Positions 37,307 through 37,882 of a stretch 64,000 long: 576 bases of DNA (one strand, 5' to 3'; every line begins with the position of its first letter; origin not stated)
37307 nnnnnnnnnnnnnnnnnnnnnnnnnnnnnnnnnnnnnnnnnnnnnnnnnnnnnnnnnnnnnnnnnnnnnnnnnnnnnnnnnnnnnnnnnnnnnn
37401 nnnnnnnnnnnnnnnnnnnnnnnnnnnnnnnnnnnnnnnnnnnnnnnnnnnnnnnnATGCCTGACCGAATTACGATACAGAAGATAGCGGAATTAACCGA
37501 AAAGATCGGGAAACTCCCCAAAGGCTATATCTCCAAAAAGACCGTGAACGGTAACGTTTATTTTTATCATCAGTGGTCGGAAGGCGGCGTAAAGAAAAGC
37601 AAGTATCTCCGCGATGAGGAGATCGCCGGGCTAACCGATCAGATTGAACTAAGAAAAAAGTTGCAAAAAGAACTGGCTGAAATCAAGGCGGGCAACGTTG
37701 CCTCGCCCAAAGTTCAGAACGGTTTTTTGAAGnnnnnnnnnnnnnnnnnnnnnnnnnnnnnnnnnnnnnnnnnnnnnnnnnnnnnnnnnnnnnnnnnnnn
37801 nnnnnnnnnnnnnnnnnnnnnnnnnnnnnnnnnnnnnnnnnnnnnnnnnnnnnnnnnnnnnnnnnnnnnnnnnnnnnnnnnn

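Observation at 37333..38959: Monocistronic HipA-homologous kinase with extra N- and C-terminal domains and a palindromic operator, but no HipB/HipS partner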

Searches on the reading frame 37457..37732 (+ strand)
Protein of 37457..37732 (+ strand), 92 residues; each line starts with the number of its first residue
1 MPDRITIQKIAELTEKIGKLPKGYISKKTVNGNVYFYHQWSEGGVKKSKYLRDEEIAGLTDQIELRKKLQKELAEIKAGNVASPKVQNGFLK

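Call 35: find_homologous_proteins(query=A2, max_evalue=0.01)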
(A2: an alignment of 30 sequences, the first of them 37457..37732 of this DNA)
Query A2 (30 sequences) (92 aa, profile of the alignment): 85 proteins with E <= 0.01 among 1833 candidates.
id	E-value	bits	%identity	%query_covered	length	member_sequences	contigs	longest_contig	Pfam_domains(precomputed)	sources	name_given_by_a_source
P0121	4.4e-37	144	65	86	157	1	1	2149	PF20586.4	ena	-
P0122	5.6e-37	143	96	100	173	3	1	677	PF20586.4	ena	-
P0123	9.2e-37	143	93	100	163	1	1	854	PF20586.4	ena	-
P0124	1.7e-36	142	80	100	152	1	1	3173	PF20586.4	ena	-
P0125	4.3e-36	140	63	86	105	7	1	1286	PF20586.4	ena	-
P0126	7.3e-36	140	94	91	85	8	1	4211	PF20586.4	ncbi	-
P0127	8.3e-36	140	57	96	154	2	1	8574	PF20586.4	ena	-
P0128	1.0e-35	139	57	96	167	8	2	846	PF20586.4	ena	-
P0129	1.1e-35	139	57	96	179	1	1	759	PF20586.4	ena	-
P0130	2.1e-35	138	59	96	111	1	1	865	PF20586.4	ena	-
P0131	2.2e-35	138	58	86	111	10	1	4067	PF20586.4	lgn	-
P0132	2.4e-35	138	58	92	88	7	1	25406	PF20586.4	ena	-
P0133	3.5e-35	137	59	100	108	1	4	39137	PF20586.4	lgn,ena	-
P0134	4.9e-35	137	52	89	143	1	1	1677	PF20586.4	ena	-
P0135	5.2e-35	137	78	96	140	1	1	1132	PF20586.4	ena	-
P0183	5.5e-23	98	51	84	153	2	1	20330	PF20586.4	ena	-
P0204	3.5e-10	57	36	84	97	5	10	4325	PF20586.4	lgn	-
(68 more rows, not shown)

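Call 36: find_encoding_contigs(protein=P0133, flank=4000, max_places=3)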
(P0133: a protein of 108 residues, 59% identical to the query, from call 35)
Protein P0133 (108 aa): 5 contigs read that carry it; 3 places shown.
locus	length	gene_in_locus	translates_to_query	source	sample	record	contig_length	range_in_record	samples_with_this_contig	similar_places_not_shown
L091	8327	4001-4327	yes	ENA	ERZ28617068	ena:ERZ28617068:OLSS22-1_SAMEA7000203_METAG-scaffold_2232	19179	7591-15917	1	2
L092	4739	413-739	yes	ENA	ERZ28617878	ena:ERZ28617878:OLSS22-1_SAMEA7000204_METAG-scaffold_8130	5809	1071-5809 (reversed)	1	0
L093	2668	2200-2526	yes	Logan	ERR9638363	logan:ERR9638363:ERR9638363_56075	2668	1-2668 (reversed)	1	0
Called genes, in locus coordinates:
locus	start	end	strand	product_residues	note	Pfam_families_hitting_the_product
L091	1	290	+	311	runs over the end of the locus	PF19511:TrbL_5, PF19597:TrbL_4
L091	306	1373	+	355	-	-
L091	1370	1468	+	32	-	-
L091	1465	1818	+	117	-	-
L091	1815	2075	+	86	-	-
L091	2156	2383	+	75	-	-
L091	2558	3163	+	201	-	-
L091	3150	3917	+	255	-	PF04203:Sortase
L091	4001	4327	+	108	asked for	PF20586:DUF6788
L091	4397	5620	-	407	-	PF01548:DEDD_Tnp_IS110, PF02371:Transposase_20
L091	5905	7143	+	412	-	PF07804:HipA_C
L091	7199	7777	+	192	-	-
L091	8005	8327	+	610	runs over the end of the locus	PF01935:DUF87 (weak), PF19044:P-loop_TraG, PF12846:AAA_10 (faint)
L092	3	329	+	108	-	?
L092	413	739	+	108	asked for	PF20586:DUF6788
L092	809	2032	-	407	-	PF01548:DEDD_Tnp_IS110, PF02371:Transposase_20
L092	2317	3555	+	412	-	PF07804:HipA_C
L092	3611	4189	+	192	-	-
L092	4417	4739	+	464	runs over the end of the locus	?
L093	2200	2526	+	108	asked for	PF20586:DUF6788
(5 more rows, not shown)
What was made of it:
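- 37694..37726 (+): Linker, aa 80-90: low confidence and variable in length. An IS110 insertion sits here in L091/L092 (call 36).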

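Call 37: find_encoding_contigs(protein=P0132, flank=4000, max_places=2)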
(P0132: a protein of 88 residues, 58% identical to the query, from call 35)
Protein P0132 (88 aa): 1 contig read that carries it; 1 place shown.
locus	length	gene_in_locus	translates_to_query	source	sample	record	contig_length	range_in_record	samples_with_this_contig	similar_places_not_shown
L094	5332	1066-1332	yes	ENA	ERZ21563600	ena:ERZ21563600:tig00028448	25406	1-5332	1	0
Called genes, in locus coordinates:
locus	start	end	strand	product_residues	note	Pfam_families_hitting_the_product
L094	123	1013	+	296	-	PF04203:Sortase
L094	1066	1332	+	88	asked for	PF20586:DUF6788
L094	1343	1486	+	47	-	-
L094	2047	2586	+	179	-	PF07804:HipA_C (weak)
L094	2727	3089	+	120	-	-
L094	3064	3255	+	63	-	PF13155:Toprim_2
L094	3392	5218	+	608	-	PF02534:T4SS-DNA_transf, PF10412:TrwB_AAD_bind, PF12696:TraG-D_C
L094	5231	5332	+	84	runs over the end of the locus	PF13730:HTH_36, PF01047:MarR (weak), PF08279:HTH_11 (weak), PF12802:MarR_2 (faint), PF13412:HTH_24 (weak)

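Call 43: predict_structure(alignment_id=A2)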
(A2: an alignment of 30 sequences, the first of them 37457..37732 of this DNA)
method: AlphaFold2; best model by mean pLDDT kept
length: 92 residues; sequences in the alignment: 30
mean_pLDDT: 79.1   pTM: 0.57
mean pLDDT of the five models: 79.1, 79.0, 78.4, 73.9, 73.9
residues with pLDDT >= 90: 9; 70-90: 65; 50-70: 6; < 50: 12
segments of 3 or more residues with pLDDT < 50: 81-86, 88-92
pLDDT, mean of each block of 10 residues (from residue 1): 71 87 87 88 89 85 88 77 47 44
secondary structure, 60 per line:
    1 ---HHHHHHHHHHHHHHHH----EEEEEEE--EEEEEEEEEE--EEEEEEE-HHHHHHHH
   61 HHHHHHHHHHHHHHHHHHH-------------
elements in order: H4-19 E24-30 E33-42 E45-51 H53-79
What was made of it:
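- On HipH / YjjJ (clade X): The predicted topology is helix, three strands, helix (call 43).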

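Call 46: find_encoding_contigs(protein=P0183, flank=4000, max_places=3)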
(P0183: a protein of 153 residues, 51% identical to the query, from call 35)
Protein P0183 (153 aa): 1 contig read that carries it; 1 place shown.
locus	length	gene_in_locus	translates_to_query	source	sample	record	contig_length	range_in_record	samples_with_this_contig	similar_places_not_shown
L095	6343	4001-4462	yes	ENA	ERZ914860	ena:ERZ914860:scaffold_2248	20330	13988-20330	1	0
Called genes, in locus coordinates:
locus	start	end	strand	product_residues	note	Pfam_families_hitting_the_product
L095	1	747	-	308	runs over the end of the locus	PF02779:Transket_pyr, PF02780:Transketolase_C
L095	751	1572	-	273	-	PF00456:Transketolase_N, PF13292:DXP_synthase_N (weak), PF00676:E1_dh, PF09364:XFP_N (faint)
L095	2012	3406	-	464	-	PF03553:Na_H_antiporter, PF03606:DcuC (weak)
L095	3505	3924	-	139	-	-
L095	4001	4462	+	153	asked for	PF20586:DUF6788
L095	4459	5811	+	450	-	-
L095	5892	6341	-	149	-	?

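Call 49: fold_search(model_id=the predicted structure, library=pdb)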
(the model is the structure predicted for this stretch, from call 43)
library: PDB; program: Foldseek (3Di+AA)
matches with E <= 10: 883; with E <= 0.001: 0
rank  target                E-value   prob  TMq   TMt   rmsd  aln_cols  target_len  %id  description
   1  1imu_MODEL_1_A        8.7e-02  0.51  0.28  0.25  16.8       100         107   14  Solution Structure of HI0257, a Ribosome Binding Protein (released 2001-10-03)
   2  1e8o_D                1.1e-01  0.41  0.24  0.28  10.8        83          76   22  Core of the Alu domain of the mammalian SRP (released 2000-11-08)
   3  1e8o_B                1.3e-01  0.28  0.20  0.23  11.4        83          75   20  Core of the Alu domain of the mammalian SRP (released 2000-11-08)
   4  2l2n_MODEL_1_A        1.5e-01  0.44  0.27  0.33  12.9        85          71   19  Backbone 1H, 13C, and 15N Chemical Shift Assignments for the first dsRBD of protein HYL1 (released 2010-09-29)
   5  4ue5_B                1.5e-01  0.23  0.20  0.23  11.6        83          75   18  Structural basis for targeting and elongation arrest of Bacillus signal recognition particle (released 2015-09-09)
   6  8yig_B                1.9e-01  0.25  0.26  0.26  15.3        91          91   13  DmDcr-2/LoqsPD/slm2 in initial binding state (released 2025-03-05)
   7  4uyj_D                2.0e-01  0.30  0.25  0.27  11.1        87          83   18  Crystal structure of a Signal Recognition Particle Alu domain in the elongation arrest conformation (released 2014-11-05)
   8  5njt_x                2.1e-01  0.25  0.26  0.23  16.5        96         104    7  Structure of the Bacillus subtilis hibernating 100S ribosome reveals the basis for 70S dimerization. (released 2017-06-14)
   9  4cj1_B                2.4e-01  0.80  0.32  0.41   4.2        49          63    8  Crystal structure of CelD in complex with affitin H3 (released 2014-05-21)
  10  4y4o_1y               2.9e-01  0.33  0.28  0.27  16.8        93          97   13  Crystal structure of the Thermus thermophilus 70S ribosome with rRNA modifications and bound to protein Y (YfiA) at 2 (released 2015-03-18)
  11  6frk_z                3.1e-01  0.23  0.24  0.28  10.8        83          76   20  Structure of a prehandover mammalian ribosomal SRP and SRP receptor targeting complex (released 2018-03-28)
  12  2w9j_A                3.1e-01  0.15  0.20  0.25  11.3        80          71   15  The crystal structure of SRP14 from the Schizosaccharomyces pombe signal recognition particle (released 2009-02-03)
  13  6h4n_x                3.5e-01  0.23  0.26  0.25  15.6        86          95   16  Structure of a hibernating 100S ribosome reveals an inactive conformation of the ribosomal protein S1 - 70S Hibernatin (released 2018-09-05)
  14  9q6a_B                3.8e-01  0.20  0.26  0.16   8.8        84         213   15  Crystal structure of octameric COMMD-like protein MBK5214510 from Flavobacteriaceae bacterium (released 2025-10-01)
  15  2ywq_A                3.8e-01  0.16  0.24  0.25  15.8        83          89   11  Crystal structure of Thermus thermophilus Protein Y N-terminal domain (released 2008-04-15)
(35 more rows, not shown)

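Call 70: find_encoding_contigs(protein=P0204, flank=3000, max_places=4)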
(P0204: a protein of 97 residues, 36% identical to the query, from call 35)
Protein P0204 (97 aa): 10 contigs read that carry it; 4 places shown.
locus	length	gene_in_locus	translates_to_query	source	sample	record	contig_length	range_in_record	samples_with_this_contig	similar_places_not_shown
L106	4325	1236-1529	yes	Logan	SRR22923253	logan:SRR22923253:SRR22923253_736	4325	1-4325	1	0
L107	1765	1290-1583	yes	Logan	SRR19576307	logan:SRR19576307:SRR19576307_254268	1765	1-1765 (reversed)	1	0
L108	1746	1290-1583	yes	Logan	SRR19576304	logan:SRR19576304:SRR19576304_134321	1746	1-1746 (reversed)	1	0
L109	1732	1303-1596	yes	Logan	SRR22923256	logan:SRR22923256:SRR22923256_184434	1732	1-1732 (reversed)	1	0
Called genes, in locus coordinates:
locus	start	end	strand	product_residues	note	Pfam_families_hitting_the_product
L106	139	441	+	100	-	PF04221:RelB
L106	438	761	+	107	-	PF05016:ParE_toxin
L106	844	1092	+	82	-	PF00746:Gram_pos_anchor (weak)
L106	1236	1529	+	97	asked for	PF20586:DUF6788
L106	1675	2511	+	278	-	PF04203:Sortase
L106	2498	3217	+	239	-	PF04203:Sortase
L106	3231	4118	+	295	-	PF13730:HTH_36 (weak), PF19481:DUF6017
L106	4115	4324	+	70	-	?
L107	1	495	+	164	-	?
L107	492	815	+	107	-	PF05016:ParE_toxin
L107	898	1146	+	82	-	-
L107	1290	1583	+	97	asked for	PF20586:DUF6788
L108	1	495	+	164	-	?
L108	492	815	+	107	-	PF05016:ParE_toxin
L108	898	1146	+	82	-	-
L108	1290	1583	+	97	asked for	PF20586:DUF6788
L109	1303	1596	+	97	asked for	PF20586:DUF6788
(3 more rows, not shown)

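Call 86: search_protein_representatives(alignment_id=A2)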
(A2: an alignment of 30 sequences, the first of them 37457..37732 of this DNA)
Query: 30 sequences, 95 profile positions. Proteins with E-value up to 0.001 (for the whole library): 1273; up to 1e-10: 507; up to 1e-30: 17. The best 150 are listed.
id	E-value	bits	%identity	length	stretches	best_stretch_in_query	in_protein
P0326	2.7e-36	139.4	-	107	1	1-90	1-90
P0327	5.2e-36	138.5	-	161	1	1-90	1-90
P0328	6.9e-36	138.1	-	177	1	1-90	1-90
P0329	1.0e-35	137.6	-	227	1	1-90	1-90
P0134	1.6e-35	137.0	-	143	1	1-89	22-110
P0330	2.5e-35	136.3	-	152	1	1-90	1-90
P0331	2.6e-35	136.2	-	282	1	1-90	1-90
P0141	3.4e-35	135.9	-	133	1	1-92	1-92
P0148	1.4e-34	133.9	-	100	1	3-89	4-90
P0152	5.6e-34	132.0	-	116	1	5-88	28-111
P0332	8.6e-34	131.4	-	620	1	1-89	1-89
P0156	1.2e-33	131.0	-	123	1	1-90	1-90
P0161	4.2e-33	129.2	-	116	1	1-84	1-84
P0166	3.9e-32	126.1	-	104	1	1-88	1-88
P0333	7.4e-32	125.2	-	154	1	1-89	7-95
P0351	4.1e-24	100.4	-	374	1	1-85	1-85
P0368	2.1e-21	91.7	-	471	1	3-87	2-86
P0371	5.0e-21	90.5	-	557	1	9-85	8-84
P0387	5.8e-20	87.1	-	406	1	1-86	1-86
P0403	1.8e-19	85.5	-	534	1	9-84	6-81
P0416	7.5e-19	83.5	-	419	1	4-85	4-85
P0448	2.0e-17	78.9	-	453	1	4-86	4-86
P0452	3.2e-17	78.3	-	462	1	5-86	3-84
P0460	4.9e-17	77.7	-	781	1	8-80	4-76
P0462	6.1e-17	77.4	-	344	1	9-85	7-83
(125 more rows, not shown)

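Call 87: search_protein_families(library=pfam, proteins=[P0460, P0371, P0403, P0368, P0387, P0416, P0448, P0452, P0351, P0462], max_evalue=0.001)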
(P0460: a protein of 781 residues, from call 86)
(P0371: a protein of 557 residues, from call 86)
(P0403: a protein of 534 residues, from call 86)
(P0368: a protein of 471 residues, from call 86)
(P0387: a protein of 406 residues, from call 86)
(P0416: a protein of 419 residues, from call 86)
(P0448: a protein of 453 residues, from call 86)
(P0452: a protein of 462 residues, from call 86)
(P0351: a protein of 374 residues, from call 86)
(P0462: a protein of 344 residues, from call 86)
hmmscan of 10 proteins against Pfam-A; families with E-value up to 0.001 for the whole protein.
P0460 (781 aa): 2 families
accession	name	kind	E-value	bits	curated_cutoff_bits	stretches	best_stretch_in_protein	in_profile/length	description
PF13173.12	AAA_14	-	1.1e-10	42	27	1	289-412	2-126/129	AAA domain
PF01637.24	ATPase_2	-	2.7e-06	27.8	33.2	1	272-395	4-130/225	ATPase domain predominantly from Archaea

P0371 (557 aa): 3 families
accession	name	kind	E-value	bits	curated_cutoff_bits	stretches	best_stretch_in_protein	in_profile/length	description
PF13173.12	AAA_14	-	1.1e-10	42.1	27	1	130-255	2-128/129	AAA domain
PF25199.1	nSTAND_NTPase5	-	1.3e-05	25.5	34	1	118-202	27-112/145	Novel STAND NTPase 5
PF01637.24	ATPase_2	-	0.00047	20.5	33.2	0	125-181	15-71/225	ATPase domain predominantly from Archaea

P0403 (534 aa): 2 families
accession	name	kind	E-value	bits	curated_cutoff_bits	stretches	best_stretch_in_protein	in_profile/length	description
PF13173.12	AAA_14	-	2.6e-09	37.6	27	1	133-257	3-128/129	AAA domain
PF01637.24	ATPase_2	-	0.00046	20.5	33.2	0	119-189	8-78/225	ATPase domain predominantly from Archaea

P0368 (471 aa): 2 families
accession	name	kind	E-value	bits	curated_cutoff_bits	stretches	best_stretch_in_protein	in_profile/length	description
PF07804.18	HipA_C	-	3.2e-08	33.9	30.5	1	242-384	18-162/213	HipA-like C-terminal domain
PF20613.4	HipA_2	-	8.5e-07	28.9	27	1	241-362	20-129/240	HipA-like kinase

P0387 (406 aa): 5 families
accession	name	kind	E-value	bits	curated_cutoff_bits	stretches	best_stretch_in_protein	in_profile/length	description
PF01244.27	Peptidase_M19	-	5.5e-55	187.2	26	1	203-405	111-318/319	Membrane dipeptidase (Peptidase family M19)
PF13173.12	AAA_14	-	6.1e-10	39.6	27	1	130-202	2-77/129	AAA domain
PF05673.19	DUF815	-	0.00036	20.2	23.8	1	112-198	36-118/249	Protein of unknown function (DUF815)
PF25199.1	nSTAND_NTPase5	-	0.00037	20.8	34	1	110-199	18-108/145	Novel STAND NTPase 5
PF00004.35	AAA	-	0.00049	21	21.2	0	134-196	2-66/131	ATPase family associated with various cellular activities (AAA)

P0416 (419 aa): 3 families
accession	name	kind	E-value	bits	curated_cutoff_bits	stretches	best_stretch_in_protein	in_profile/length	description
PF13173.12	AAA_14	-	1.1e-11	45.3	27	1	130-255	2-128/129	AAA domain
PF05673.19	DUF815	-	0.00017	21.3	23.8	1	113-197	37-117/249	Protein of unknown function (DUF815)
PF13401.12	AAA_22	-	0.00081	20.1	27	0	130-180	5-54/130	AAA domain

P0448 (453 aa): 3 families
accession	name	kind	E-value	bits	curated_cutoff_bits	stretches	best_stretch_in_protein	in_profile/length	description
PF13173.12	AAA_14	-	2.3e-10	41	27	1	130-231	2-104/129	AAA domain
PF07949.17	YbbR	-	8.4e-10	39.3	22.3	2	375-438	11-70/81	YbbR-like protein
PF01637.24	ATPase_2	-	0.00045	20.5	33.2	1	125-179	15-68/225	ATPase domain predominantly from Archaea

P0452 (462 aa): 1 family
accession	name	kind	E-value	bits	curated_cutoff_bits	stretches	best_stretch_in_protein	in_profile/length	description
PF07804.18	HipA_C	-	7.9e-06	26.1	30.5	1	254-376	38-175/213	HipA-like C-terminal domain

P0351 (374 aa): 2 families
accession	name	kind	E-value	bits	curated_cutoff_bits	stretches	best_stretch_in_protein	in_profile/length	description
PF01637.24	ATPase_2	-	2.8e-05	24.5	33.2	1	118-175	10-65/225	ATPase domain predominantly from Archaea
PF13173.12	AAA_14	-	0.00013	22.4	27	1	129-166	2-37/129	AAA domain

P0462 (344 aa): 2 families
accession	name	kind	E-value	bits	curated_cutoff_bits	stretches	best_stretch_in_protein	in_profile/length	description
PF13173.12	AAA_14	-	8.3e-11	42.4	27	1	128-254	2-128/129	AAA domain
PF13401.12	AAA_22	-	0.00088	20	27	0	127-178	4-54/130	AAA domain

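Call 96: fold_search(model_id=the predicted structure, library=viral)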
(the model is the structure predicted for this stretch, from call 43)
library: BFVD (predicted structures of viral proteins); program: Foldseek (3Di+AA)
matches with E <= 10: 1447; with E <= 0.001: 0
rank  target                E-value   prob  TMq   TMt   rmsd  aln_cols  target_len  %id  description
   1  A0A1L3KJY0            1.1e-02  0.87  0.27  0.17  11.9        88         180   14  (no name in the UniProt tables at hand)
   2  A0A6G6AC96            1.9e-02  0.63  0.25  0.12  14.6       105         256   20  Group i intron endonuclease [Borely moumouvirus]
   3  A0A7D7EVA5            2.1e-02  0.92  0.32  0.29  16.3        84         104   13  Uncharacterized protein [Pseudomonas phage Persinger]
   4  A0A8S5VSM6            3.1e-02  0.72  0.27  0.25  17.4        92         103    9  (no name in the UniProt tables at hand)
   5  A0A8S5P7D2            3.1e-02  0.57  0.24  0.23  16.3        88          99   16  Uncharacterized protein [Siphoviridae sp. ctmYS12]
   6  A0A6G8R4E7            4.3e-02  0.87  0.30  0.42  20.6        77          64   17  (no name in the UniProt tables at hand)
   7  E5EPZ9                4.3e-02  0.85  0.35  0.34   8.6        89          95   13  Uncharacterized protein [Acinetobacter phage Acj9]
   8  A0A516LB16            4.6e-02  0.98  0.34  0.09  12.5        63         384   17  (no name in the UniProt tables at hand)
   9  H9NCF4                5.6e-02  0.85  0.35  0.39  11.2        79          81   19  (no name in the UniProt tables at hand)
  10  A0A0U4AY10            5.9e-02  0.84  0.34  0.26   9.3        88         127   11  (no name in the UniProt tables at hand)
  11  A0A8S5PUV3            6.3e-02  0.98  0.40  0.13   9.9        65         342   22  Uncharacterized protein [Siphoviridae sp. ct9GL2]
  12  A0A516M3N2            6.7e-02  0.80  0.30  0.09  12.5        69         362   17  (no name in the UniProt tables at hand)
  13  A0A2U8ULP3            6.7e-02  0.57  0.25  0.27  10.6        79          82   16  (no name in the UniProt tables at hand)
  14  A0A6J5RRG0            7.2e-02  0.54  0.28  0.26  14.6        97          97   13  Uncharacterized protein [uncultured Caudovirales phage]
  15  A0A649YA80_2          8.1e-02  0.51  0.28  0.04  10.3        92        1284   18  (no name in the UniProt tables at hand)
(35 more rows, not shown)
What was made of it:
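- The best viral hit has E 0.011 (calls 49, 96).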
